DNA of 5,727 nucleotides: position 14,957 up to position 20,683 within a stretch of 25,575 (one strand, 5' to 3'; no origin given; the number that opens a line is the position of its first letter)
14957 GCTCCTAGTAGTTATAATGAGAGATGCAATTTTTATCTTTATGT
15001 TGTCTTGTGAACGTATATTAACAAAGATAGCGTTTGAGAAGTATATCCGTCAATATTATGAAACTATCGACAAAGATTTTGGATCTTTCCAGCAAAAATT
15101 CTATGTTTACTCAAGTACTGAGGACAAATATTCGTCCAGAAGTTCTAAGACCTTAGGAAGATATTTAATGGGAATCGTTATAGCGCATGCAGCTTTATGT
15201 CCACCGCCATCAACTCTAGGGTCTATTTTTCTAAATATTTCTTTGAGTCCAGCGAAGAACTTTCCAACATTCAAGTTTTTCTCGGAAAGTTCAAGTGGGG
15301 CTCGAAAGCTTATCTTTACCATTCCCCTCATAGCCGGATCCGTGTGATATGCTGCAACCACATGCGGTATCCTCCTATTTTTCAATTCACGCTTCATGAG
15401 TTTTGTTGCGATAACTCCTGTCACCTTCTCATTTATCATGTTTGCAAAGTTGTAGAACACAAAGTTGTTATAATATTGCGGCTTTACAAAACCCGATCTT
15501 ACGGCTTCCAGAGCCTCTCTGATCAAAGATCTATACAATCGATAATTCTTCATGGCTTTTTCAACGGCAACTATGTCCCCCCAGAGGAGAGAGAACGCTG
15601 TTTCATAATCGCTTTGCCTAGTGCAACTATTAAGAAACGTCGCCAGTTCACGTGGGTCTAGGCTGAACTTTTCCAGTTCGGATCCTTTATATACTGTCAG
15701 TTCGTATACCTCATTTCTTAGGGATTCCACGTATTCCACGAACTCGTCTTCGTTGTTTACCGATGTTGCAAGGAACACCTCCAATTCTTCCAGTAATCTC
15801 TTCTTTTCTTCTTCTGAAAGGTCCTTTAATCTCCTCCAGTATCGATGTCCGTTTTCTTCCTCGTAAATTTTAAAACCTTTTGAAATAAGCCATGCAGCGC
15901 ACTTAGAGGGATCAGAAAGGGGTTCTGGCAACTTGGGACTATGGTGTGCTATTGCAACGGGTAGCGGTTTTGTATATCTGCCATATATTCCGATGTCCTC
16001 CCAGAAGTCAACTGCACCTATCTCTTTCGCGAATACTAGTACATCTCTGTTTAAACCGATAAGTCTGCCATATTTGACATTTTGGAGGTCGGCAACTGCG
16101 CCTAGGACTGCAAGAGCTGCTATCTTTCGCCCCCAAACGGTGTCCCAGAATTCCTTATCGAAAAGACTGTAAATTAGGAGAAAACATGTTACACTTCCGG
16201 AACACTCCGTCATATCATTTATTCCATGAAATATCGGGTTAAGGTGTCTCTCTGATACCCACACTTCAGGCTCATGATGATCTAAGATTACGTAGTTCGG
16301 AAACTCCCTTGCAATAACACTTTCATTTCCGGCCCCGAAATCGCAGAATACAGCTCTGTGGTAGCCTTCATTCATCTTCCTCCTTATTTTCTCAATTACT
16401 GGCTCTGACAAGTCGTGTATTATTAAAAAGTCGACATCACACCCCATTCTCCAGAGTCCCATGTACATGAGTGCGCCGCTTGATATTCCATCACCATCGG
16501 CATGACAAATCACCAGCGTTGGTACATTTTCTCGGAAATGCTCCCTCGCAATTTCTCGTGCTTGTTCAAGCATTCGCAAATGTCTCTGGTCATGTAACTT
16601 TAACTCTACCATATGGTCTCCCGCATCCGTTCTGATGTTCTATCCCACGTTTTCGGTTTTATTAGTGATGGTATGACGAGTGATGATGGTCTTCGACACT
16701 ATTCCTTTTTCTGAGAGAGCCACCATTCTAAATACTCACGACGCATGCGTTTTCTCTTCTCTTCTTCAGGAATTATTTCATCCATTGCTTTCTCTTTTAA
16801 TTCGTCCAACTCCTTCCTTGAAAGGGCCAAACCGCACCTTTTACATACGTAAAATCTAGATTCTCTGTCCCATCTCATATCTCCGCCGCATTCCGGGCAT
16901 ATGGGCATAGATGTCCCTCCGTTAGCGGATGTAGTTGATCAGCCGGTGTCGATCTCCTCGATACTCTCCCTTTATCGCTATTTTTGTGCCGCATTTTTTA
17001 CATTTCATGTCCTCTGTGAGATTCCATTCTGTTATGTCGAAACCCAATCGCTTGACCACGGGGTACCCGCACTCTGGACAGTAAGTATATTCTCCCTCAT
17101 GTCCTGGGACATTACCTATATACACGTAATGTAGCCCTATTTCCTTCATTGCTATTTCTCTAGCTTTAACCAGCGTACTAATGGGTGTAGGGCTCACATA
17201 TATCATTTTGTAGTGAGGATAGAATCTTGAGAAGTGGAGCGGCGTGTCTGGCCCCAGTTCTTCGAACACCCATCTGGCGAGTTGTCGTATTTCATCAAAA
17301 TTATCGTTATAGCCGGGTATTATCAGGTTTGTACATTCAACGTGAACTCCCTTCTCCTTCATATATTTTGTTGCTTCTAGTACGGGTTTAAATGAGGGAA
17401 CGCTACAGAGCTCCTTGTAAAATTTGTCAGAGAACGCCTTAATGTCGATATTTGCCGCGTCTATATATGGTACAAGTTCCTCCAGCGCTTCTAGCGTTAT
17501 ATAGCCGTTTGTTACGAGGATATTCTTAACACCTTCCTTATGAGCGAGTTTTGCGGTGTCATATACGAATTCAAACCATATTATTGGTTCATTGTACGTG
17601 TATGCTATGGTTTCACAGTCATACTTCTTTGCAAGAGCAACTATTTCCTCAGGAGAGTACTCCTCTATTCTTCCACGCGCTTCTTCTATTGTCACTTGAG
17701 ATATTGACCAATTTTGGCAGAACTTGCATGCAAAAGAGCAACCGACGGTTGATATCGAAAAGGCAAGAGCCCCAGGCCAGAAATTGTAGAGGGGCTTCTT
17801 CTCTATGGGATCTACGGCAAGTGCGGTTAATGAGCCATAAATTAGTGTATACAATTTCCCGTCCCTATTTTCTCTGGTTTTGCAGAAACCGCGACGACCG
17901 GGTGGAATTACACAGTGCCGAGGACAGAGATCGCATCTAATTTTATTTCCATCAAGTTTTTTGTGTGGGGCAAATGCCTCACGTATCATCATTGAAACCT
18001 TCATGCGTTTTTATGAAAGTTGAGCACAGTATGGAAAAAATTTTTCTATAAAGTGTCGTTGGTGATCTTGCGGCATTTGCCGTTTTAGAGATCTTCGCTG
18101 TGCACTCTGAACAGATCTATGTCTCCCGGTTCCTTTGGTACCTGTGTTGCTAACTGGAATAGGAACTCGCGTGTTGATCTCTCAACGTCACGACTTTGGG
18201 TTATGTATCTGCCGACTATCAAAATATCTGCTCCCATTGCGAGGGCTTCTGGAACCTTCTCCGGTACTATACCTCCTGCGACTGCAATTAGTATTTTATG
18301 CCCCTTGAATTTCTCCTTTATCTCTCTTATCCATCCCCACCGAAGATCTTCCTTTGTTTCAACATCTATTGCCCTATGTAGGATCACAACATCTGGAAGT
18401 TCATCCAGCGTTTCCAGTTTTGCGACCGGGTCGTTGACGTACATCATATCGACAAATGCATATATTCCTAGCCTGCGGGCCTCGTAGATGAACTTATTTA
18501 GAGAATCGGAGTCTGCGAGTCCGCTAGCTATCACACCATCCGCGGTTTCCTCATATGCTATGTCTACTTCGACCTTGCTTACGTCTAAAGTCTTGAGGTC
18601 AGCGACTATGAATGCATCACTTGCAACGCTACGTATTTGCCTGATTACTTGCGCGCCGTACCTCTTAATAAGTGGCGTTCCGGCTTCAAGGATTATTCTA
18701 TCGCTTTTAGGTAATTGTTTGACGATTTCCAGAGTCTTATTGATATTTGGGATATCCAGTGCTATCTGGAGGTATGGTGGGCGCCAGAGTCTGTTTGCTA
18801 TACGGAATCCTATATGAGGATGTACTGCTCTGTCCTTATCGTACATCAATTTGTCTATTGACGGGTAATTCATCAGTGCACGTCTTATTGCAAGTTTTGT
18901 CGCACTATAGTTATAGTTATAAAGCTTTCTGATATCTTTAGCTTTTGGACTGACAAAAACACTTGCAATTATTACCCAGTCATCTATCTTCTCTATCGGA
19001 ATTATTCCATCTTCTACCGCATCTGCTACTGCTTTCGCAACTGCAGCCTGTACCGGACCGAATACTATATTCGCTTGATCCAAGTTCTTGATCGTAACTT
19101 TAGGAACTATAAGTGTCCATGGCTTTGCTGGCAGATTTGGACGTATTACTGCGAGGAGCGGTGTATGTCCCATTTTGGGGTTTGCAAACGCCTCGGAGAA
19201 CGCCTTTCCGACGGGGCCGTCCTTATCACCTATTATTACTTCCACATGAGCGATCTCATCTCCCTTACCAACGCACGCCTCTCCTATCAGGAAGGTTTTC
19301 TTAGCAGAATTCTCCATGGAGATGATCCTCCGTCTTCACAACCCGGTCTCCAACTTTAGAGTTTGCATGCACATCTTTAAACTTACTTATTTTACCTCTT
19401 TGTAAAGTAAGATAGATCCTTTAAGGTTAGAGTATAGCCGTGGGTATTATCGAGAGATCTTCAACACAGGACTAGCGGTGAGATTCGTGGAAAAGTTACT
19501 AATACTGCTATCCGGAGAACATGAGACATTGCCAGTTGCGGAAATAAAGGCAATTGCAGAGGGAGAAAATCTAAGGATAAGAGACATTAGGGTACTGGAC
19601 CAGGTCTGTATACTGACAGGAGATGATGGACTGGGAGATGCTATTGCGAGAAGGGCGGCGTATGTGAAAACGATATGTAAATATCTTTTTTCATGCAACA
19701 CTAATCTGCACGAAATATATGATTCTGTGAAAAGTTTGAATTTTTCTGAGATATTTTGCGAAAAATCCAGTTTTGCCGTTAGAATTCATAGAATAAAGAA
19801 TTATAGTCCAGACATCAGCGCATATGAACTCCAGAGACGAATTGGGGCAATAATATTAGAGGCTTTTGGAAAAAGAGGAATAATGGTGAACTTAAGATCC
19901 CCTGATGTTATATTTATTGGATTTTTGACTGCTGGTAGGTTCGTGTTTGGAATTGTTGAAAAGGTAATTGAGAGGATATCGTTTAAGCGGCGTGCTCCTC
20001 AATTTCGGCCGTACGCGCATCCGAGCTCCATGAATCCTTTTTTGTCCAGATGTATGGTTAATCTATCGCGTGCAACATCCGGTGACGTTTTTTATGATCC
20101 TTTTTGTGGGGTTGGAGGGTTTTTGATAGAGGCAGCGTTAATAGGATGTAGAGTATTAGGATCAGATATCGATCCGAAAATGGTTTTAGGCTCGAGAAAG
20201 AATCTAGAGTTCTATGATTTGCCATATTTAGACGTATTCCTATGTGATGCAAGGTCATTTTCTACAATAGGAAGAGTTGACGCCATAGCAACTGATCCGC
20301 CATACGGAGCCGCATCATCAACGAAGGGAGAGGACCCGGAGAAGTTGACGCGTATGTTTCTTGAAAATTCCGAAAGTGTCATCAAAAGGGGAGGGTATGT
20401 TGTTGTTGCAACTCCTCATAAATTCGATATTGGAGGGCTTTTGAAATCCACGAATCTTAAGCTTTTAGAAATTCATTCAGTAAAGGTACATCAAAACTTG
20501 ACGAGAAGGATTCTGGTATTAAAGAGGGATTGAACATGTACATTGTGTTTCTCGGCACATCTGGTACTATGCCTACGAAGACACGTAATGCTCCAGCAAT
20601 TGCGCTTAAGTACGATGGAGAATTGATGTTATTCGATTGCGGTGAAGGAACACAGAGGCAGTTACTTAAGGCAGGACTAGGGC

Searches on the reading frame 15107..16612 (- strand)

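Call 10: search_protein_families(library=pfam, proteins=[window:15107-16612:-], max_evalue=0.001)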
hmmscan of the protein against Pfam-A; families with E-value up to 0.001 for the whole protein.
window:15107-16612:- (501 aa): 3 families
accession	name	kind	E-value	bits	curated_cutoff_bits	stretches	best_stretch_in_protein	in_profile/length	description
PF21763.2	DHH_CID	-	2.6e-08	34.6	27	1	209-277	1-66/84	DHH-CID domain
PF01368.27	DHH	-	2.8e-07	31.3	28.1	1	33-170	3-123/125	DHH family, N-terminal domain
PF02272.25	DHHA1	-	8.1e-07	29.9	25.9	1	385-497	4-101/102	DHHA1 domain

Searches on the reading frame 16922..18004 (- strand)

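Call 65: search_protein_families(library=pfam, proteins=[window:16922-18004:-], max_evalue=0.0001)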
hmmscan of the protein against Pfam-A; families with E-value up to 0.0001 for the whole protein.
window:16922-18004:- (360 aa): 2 families
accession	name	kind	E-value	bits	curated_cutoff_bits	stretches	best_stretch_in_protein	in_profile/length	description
PF04055.27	Radical_SAM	-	3.2e-30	105.9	29.5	1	84-246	2-166/166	Radical SAM superfamily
PF13353.11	Fer4_12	-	7.8e-05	23.4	22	0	86-188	12-115/137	4Fe-4S single cluster domain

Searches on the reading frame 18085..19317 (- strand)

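Call 65: search_protein_families(library=pfam, proteins=[window:18085-19317:-], max_evalue=0.0001)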
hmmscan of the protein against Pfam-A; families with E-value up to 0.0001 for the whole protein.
window:18085-19317:- (410 aa): 2 families
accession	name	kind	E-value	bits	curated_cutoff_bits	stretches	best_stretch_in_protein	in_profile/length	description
PF08714.17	Fae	-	5.5e-69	231.7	27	1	11-168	1-158/159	Formaldehyde-activating enzyme (Fae)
PF00215.30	OMPdecase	-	8.1e-31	108.1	27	1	181-384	1-220/221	Orotidine 5'-phosphate decarboxylase / HUMPS family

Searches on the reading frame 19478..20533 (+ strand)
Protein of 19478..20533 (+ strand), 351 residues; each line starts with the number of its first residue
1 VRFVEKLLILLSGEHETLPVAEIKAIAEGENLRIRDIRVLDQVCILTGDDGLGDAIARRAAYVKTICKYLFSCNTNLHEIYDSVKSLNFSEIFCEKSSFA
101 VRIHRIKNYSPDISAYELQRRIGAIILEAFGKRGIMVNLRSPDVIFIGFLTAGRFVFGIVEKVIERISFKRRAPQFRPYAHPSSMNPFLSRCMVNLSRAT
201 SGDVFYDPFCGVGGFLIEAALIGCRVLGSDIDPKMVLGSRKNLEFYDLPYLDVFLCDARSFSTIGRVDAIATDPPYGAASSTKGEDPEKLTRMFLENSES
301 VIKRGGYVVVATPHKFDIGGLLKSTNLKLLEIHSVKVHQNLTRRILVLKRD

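Call 65: search_protein_families(library=pfam, proteins=[window:19478-20533:+], max_evalue=0.0001)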
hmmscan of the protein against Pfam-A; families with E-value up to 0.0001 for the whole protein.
window:19478-20533:+ (351 aa): 5 families
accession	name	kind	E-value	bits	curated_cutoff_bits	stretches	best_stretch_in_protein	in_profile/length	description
PF01170.24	UPF0020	-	3.3e-32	112.2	22.3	1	174-343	1-195/197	RMKL-like, methyltransferase domain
PF02926.22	THUMP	-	3.2e-10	40.7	20.6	1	75-155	2-79/84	THUMP domain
PF09445.16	Methyltransf_15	-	1.8e-06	28.1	22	1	205-280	4-85/165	RNA cap guanine-N2 methyltransferase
PF11599.14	AviRa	-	4.8e-06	26.6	25.7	0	189-244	39-98/232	RRNA methyltransferase AviRa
PF01555.25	N6_N4_Mtase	-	5.6e-05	23.6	26.7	0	180-236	161-216/221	DNA methylase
